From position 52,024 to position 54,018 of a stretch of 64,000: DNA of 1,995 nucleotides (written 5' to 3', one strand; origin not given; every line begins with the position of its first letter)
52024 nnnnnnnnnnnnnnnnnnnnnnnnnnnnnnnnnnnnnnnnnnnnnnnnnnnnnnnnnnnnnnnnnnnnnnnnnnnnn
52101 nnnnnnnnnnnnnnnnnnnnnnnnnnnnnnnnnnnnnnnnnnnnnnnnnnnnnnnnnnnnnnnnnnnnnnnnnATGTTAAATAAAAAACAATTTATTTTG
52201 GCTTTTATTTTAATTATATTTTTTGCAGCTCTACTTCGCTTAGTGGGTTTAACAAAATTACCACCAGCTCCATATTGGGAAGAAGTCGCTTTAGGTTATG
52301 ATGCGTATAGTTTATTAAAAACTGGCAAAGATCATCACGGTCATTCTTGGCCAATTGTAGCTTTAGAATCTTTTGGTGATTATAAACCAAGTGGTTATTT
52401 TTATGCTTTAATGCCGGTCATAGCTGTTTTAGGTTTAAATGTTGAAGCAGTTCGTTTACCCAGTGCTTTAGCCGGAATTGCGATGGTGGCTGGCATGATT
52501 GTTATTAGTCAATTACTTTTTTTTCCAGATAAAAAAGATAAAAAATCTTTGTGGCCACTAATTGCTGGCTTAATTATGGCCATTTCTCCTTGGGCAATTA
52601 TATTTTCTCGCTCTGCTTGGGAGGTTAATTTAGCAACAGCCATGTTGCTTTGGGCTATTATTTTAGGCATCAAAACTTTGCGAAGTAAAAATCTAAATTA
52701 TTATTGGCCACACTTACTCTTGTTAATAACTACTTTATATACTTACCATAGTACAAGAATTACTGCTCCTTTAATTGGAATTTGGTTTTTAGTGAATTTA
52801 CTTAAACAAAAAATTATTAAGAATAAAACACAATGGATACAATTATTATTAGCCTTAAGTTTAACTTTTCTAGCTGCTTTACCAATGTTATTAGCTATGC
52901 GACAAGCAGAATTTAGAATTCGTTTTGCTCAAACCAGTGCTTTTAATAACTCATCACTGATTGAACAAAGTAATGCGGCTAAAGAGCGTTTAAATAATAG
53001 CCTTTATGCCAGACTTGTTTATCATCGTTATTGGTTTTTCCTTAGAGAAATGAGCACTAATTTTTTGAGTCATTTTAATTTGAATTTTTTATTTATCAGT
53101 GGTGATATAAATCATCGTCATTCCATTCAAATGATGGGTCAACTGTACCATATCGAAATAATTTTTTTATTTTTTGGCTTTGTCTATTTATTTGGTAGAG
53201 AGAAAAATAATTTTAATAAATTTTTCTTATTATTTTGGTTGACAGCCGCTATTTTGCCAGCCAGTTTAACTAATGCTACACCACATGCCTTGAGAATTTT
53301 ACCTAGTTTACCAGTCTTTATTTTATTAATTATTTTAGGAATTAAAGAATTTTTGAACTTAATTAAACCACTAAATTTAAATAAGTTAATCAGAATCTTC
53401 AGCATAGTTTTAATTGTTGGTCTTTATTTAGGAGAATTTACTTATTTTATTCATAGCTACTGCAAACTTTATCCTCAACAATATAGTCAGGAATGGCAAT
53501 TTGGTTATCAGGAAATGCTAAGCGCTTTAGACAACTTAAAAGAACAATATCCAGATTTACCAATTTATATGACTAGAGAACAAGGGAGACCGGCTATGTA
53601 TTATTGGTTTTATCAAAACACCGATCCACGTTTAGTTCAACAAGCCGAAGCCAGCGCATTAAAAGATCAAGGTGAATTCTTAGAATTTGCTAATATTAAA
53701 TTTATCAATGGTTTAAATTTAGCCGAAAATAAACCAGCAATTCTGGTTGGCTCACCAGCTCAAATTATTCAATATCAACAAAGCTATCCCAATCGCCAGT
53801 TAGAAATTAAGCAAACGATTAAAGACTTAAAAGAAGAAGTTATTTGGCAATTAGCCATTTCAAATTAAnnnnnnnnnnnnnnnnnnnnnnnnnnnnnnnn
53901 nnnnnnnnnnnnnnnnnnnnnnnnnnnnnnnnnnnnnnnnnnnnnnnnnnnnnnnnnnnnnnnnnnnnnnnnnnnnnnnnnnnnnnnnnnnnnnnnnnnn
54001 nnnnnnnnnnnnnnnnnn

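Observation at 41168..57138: Tandem paralog expansion of ArnT/PMT-like 'DE-motif' GT-C transferases sharing a C-terminal [TA]PH[AS]xR motif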

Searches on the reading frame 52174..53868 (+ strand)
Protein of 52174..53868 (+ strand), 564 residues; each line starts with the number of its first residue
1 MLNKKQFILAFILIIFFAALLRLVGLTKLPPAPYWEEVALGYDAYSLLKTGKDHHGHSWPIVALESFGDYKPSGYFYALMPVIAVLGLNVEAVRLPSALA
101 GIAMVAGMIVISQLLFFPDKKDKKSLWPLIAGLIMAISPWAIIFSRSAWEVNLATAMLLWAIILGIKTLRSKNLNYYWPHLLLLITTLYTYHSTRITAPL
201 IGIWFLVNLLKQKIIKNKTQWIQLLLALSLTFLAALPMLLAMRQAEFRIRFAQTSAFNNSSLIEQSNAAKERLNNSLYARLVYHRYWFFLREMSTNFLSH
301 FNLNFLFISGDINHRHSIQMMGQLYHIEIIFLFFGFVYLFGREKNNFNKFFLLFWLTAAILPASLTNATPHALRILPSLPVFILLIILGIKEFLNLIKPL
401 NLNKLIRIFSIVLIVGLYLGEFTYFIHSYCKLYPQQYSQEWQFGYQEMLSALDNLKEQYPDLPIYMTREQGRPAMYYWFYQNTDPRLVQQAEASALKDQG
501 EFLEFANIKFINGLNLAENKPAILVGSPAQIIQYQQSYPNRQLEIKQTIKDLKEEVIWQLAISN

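Call 4: search_protein_families(library=pfam, proteins=[window:52174-53868:+], max_evalue=0.01)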
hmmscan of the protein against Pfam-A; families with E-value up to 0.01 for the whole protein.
window:52174-53868:+ (564 aa): 0 families

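Call 7: search_protein_families(library=ncbifam, proteins=[window:52174-53868:+], max_evalue=0.01)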
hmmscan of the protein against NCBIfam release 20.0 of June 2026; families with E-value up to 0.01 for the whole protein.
window:52174-53868:+ (564 aa): 0 families

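Call 9: find_homologous_proteins(query=window:52174-53868:+)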
Query window:52174-53868:+ (564 aa): 1154 proteins with E <= 0.001 among 8000 candidates; the best 120 are listed.
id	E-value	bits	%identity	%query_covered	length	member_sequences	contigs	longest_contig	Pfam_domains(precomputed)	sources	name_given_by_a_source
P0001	0.0e+0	1256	100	100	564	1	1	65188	-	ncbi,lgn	-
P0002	1.6e-176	606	51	100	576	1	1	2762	PF13231.13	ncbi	-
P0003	2.4e-175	603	50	100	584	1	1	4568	PF13231.13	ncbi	-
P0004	8.6e-167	574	49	99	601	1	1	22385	-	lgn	-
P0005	3.9e-164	566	48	95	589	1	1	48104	PF13231.13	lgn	-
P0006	7.9e-155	535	49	99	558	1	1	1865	-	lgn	-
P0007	7.2e-154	532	50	88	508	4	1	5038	-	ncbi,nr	ncbi:glycosyltransferase family 39 protein [Patescibacteria group bacterium]|nr:glycosyltransferase 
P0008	1.2e-153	531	50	91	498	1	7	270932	-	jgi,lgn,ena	jgi:4-amino-4-deoxy-L-arabinose transferase-like glycosyltransferase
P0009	2.0e-153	530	50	90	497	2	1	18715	-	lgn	-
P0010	6.5e-152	525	47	99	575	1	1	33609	-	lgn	-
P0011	2.5e-151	523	49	90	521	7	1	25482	-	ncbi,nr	ncbi:hypothetical protein KJ628_05695 [Patescibacteria group bacterium]|nr:hypothetical protein [Pat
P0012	2.8e-151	523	49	91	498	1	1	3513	-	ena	-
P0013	2.2e-150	520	46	98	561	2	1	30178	-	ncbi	-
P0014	9.7e-150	518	50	91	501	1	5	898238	PF13231.13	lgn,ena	-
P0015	1.1e-149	518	45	98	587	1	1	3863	-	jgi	jgi:4-amino-4-deoxy-L-arabinose transferase-like glycosyltransferase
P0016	5.4e-149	516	49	90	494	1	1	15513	PF13231.13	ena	-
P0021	2.5e-146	507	45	98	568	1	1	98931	PF13231.13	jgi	jgi:4-amino-4-deoxy-L-arabinose transferase-like glycosyltransferase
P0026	5.2e-145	502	49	90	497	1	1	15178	PF13231.13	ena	-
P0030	5.9e-144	499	48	90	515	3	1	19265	PF02366.25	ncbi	-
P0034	3.9e-143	496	45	98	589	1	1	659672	-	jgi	jgi:4-amino-4-deoxy-L-arabinose transferase-like glycosyltransferase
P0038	2.4e-142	494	48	90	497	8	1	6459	PF13231.13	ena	-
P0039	5.2e-142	493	44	99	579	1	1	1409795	-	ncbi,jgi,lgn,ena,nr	ncbi:MAG TPA: hypothetical protein VD999_04725 [Vitreimonas sp.]|nr:hypothetical protein [Vitreimona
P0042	1.1e-141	491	46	99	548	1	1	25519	PF13231.13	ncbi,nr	ncbi:MAG: hypothetical protein GF381_00835 [Candidatus Pacebacteria bacterium]|nr:hypothetical prote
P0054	4.3e-140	486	44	96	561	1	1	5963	PF13231.13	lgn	-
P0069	5.0e-138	479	43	98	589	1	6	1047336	PF02366.25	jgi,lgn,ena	jgi:4-amino-4-deoxy-L-arabinose transferase-like glycosyltransferase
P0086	7.5e-136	472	48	91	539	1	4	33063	PF13231.13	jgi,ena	-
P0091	5.1e-135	469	45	95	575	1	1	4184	PF13231.13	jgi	jgi:4-amino-4-deoxy-L-arabinose transferase-like glycosyltransferase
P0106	1.0e-133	465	44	92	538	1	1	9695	PF02366.25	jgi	jgi:4-amino-4-deoxy-L-arabinose transferase-like glycosyltransferase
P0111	4.4e-133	463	44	98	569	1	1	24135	PF13231.13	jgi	jgi:4-amino-4-deoxy-L-arabinose transferase-like glycosyltransferase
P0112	5.8e-133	463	43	98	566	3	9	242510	PF13231.13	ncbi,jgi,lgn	jgi:4-amino-4-deoxy-L-arabinose transferase-like glycosyltransferase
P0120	1.1e-131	458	44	99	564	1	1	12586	PF13231.13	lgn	-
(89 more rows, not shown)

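Call 13: find_encoding_contigs(protein=window:52174-53868:+, flank=10000, max_places=3)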
Protein window:52174-53868:+ (564 aa): 1 contig read that carries it; 1 place shown.
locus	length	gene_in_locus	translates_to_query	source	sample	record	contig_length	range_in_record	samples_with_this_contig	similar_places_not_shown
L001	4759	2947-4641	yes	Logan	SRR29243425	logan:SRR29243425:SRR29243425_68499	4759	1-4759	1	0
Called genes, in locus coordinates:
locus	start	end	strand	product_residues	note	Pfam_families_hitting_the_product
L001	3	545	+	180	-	?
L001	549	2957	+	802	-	PF00535:Glycos_transf_2, PF13641:Glyco_tranf_2_3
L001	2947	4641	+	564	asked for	-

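Call 14: find_encoding_contigs(protein=P0005, flank=10000, max_places=1)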
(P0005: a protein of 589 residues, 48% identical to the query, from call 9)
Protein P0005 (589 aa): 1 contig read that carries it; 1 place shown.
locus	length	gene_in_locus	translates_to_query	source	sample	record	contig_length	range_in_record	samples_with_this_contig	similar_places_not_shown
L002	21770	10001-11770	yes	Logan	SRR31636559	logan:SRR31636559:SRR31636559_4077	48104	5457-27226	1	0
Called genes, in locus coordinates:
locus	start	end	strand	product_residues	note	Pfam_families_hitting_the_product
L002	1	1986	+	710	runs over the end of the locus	PF19830:DUF6311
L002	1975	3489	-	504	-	-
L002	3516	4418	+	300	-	PF00535:Glycos_transf_2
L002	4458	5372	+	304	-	PF00535:Glycos_transf_2, PF13641:Glyco_tranf_2_3, PF13632:Glyco_trans_2_3 (weak)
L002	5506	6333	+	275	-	PF00535:Glycos_transf_2, PF10111:Glyco_tranf_2_2 (weak)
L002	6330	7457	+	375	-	PF00534:Glycos_transf_1, PF13692:Glyco_trans_1_4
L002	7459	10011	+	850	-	PF00535:Glycos_transf_2, PF13641:Glyco_tranf_2_3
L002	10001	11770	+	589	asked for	PF13231:PMT_2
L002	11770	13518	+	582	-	PF13231:PMT_2 (weak)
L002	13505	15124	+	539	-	-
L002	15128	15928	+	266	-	PF00535:Glycos_transf_2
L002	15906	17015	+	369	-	PF13439:Glyco_transf_4, PF13579:Glyco_trans_4_4 (weak), PF00534:Glycos_transf_1, PF13692:Glyco_trans_1_4, PF20706:GT4-conflict (faint)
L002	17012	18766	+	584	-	-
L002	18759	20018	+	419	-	-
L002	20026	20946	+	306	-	PF01073:3Beta_HSD, PF01370:Epimerase, PF02719:Polysacc_synt_2, PF04321:RmlD_sub_bind, PF13460:NAD_binding_10 (weak), PF16363:GDP_Man_Dehyd, PF07993:NAD_binding_4 (weak)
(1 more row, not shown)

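Call 15: find_encoding_contigs(protein=P0034, flank=10000, max_places=1)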
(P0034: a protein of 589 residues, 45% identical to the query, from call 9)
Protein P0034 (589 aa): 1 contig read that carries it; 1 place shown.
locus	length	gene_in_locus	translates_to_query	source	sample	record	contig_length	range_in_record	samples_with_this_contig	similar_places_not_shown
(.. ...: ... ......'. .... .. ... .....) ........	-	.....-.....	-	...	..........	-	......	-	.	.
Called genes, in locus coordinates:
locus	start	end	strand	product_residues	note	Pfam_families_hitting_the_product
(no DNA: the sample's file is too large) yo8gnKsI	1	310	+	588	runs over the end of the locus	-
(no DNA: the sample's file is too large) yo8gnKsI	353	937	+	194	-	PF04011:LemA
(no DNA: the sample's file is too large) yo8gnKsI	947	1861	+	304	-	PF01435:Peptidase_M48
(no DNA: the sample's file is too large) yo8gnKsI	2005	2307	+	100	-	PF20978:Gta3 (weak), PF02686:GatC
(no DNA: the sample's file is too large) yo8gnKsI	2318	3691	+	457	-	PF01425:Amidase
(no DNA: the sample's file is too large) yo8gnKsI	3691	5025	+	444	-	PF02934:GatB_N, PF02637:GatB_Yqey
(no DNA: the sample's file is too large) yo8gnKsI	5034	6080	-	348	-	PF00152:tRNA-synt_2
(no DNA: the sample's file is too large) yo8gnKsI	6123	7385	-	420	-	PF00342:PGI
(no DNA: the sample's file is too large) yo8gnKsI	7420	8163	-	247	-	-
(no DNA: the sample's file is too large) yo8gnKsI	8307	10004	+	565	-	-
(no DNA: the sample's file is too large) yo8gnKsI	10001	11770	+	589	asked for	-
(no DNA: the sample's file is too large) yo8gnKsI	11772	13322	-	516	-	-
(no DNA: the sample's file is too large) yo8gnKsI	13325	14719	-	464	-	-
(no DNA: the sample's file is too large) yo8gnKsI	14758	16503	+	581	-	-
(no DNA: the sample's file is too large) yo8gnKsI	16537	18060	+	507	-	PF13231:PMT_2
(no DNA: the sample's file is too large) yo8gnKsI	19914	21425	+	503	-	PF02366:PMT, PF13231:PMT_2, PF16192:PMT_4TMC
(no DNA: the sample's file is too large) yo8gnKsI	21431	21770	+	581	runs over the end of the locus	PF09586:YfhO (faint), PF10131:PTPS_related, PF13231:PMT_2 (weak)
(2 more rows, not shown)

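Call 16: find_encoding_contigs(protein=P0039, flank=10000, max_places=1)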
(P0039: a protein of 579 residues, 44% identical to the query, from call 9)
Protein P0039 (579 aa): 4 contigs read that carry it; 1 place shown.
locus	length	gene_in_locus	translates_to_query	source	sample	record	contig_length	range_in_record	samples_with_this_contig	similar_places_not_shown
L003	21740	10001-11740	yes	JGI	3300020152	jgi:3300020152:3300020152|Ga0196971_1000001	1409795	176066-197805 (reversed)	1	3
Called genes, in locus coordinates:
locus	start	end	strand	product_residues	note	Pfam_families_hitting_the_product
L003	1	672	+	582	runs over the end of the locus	PF13231:PMT_2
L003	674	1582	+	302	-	PF00535:Glycos_transf_2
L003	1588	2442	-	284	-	-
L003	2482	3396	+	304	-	PF00535:Glycos_transf_2, PF13641:Glyco_tranf_2_3, PF13632:Glyco_trans_2_3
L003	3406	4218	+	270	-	PF00535:Glycos_transf_2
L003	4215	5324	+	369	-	PF00534:Glycos_transf_1, PF13692:Glyco_trans_1_4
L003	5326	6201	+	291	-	PF00535:Glycos_transf_2, PF13641:Glyco_tranf_2_3, PF00535:Glycos_transf_2, PF13632:Glyco_trans_2_3 (weak)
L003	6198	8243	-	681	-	-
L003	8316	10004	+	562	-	-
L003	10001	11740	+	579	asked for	-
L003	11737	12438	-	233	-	PF01209:Ubie_methyltran, PF13489:Methyltransf_23, PF13649:Methyltransf_25, PF13847:Methyltransf_31, PF08241:Methyltransf_11, PF08242:Methyltransf_12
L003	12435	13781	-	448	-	-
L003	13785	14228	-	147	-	PF00578:AhpC-TSA, PF08534:Redoxin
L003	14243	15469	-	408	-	PF01551:Peptidase_M23 (faint)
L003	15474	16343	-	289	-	PF18075:FtsX_ECD, PF02687:FtsX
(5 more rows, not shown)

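Call 17: predict_structure(alignment_id=A2)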
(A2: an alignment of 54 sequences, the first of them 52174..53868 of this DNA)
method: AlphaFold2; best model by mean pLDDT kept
length: 564 residues; sequences in the alignment: 54
mean_pLDDT: 95.1   pTM: 0.94
mean pLDDT of the five models: 95.1, 94.5, 94.3, 94.1, 92.9
residues with pLDDT >= 90: 506; 70-90: 53; 50-70: 5; < 50: 0
segments of 3 or more residues with pLDDT < 50: none
pLDDT, mean of each block of 10 residues (from residue 1): 92 98 97 96 98 93 87 96 98 98 98 88 85 98 97 98 97 96 97 96 97 94 94 93 87 92 97 97 96 98 98 97 98 95 84 98 96 98 98 90 84 97 98 96 97 98 96 96 97 92 96 93 98 96 97 97 96
secondary structure, 60 per line:
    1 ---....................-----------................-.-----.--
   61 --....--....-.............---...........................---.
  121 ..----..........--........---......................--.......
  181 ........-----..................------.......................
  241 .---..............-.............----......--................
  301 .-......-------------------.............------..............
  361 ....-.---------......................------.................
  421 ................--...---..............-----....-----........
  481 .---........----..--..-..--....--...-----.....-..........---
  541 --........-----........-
elements in order: H4-23 H35-50 E63-66 E69-72 H74-86 H90-116 H127-136 H139-146 H150-171 H174-188 H194-211 H218-241 H245-254 H260-272 H277-282 H285-301 H303-308 H328-340 H347-364 H376-397 H404-436 H445-458 E464-467 H473-481 H485-492 E508-511 E522-526 H528-537 E543-550 E556-563
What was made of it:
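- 52174..53868 (+): GT-C paralog 3 (564 aa, the modelled member). EL1 at 52279-52386 (WEE...SFGDYK), EL2 SRSAWE at 52606-52623, EL4 GDINHRH at 53086-53121, EL5 TPHALR at 53278-53295. AF2 pLDDT 95, pTM 0.94 (call 17).
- The fold prediction is confident (call 17).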

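Call 21: fold_search(model_id=the predicted structure, library=pdb)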
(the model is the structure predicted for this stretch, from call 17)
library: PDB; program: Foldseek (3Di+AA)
matches with E <= 10: 191; with E <= 0.001: 22
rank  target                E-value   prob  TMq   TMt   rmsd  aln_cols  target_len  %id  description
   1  5ezm                  1.4e-07  1.00  0.51  0.53  12.8       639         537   11  Crystal Structure of ArnT from Cupriavidus metallidurans in the apo state (released 2016-02-17)
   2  5f15                  1.6e-07  1.00  0.55  0.56  11.2       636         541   12  Crystal Structure of ArnT from Cupriavidus metallidurans bound to Undecaprenyl phosphate (released 2016-02-17)
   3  8b6l_I                2.7e-07  1.00  0.49  0.42  14.0       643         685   11  Subtomogram average of the human Sec61-TRAP-OSTA-translocon (released 2022-12-07)
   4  7oci_F                2.4e-06  1.00  0.52  0.47  11.4       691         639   10  Cryo-EM structure of yeast Ost6p containing oligosaccharyltransferase complex (released 2022-02-16)
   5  8pn9_A                2.5e-06  1.00  0.50  0.44  12.1       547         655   12  Structure of human oligosaccharyltransferase OST-A complex bound to NGI-1 (released 2024-05-08)
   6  6s7o_A                2.9e-06  1.00  0.51  0.45  12.2       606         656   11  Cryo-EM structure of human oligosaccharyltransferase complex OST-A (released 2019-12-18)
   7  8agc_A                3.4e-06  1.00  0.47  0.39  13.6       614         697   11  Structure of yeast oligosaccharylransferase complex with lipid-linked oligosaccharide and non-acceptor peptide bound (released 2022-12-07)
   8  6ftg_5                6.9e-06  1.00  0.49  0.44  12.2       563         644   13  Subtomogram average of OST-containing ribosome-translocon complexes from canine rough microsomal membranes (released 2018-03-21)
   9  3rce_A                6.9e-06  1.00  0.49  0.42  13.9       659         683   14  Bacterial oligosaccharyltransferase PglB (released 2011-06-15)
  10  6gxc_A                1.7e-05  1.00  0.48  0.40  14.5       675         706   14  Bacterial oligosaccharyltransferase PglB in complex with an inhibitory peptide and a reactive lipid-linked oligosaccha (released 2018-11-14)
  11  8age_A                1.8e-05  1.00  0.50  0.45  11.7       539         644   13  Structure of yeast oligosaccharylransferase complex with acceptor peptide bound (released 2022-12-07)
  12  8agb_A                1.8e-05  1.00  0.52  0.46  11.5       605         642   11  Structure of yeast oligosaccharylransferase complex with lipid-linked oligosaccharide bound (released 2022-12-07)
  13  6c26_A                1.8e-05  1.00  0.50  0.45  12.2       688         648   10  The Cryo-EM structure of a eukaryotic oligosaccharyl transferase complex (released 2018-01-31)
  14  6s7t_A                2.6e-05  1.00  0.51  0.43  12.1       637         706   12  Cryo-EM structure of human oligosaccharyltransferase complex OST-B (released 2019-12-18)
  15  5ogl_A                3.0e-05  1.00  0.48  0.40  13.0       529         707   15  Structure of bacterial oligosaccharyltransferase PglB in complex with an acceptor peptide and an lipid-linked oligosac (released 2017-10-25)
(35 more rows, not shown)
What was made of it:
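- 52174..53868 (+): Foldseek places ArnT on top (call 21).
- On GT-C(A) fold class: There are 22 hits at E<=1e-3 and TM is about 0.5 (calls 17, 21).
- Closest known: ArnT. Same: Best structural match: Foldseek E 1.4e-7, TM 0.51-0.55 (call 21).
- Closest known: ALG3/ALG9/ALG12. Same: ALG12 and Emb proteins are among the fold hits (call 21).
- Foldseek hits ArnT, STT3, PglB, AglB, ALG12 and Pmt4 with prob 1.0 and E 1e-7 to 1e-4 (call 21). Pmt4 appears among the fold hits (call 21). ArnT and OST rank above PMT structurally (call 21). ArnT, a lipid-modifying GT-C, is the top fold match (call 21). EmbA-EmbB and Pmt heterodimers appear among the fold hits (call 21).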
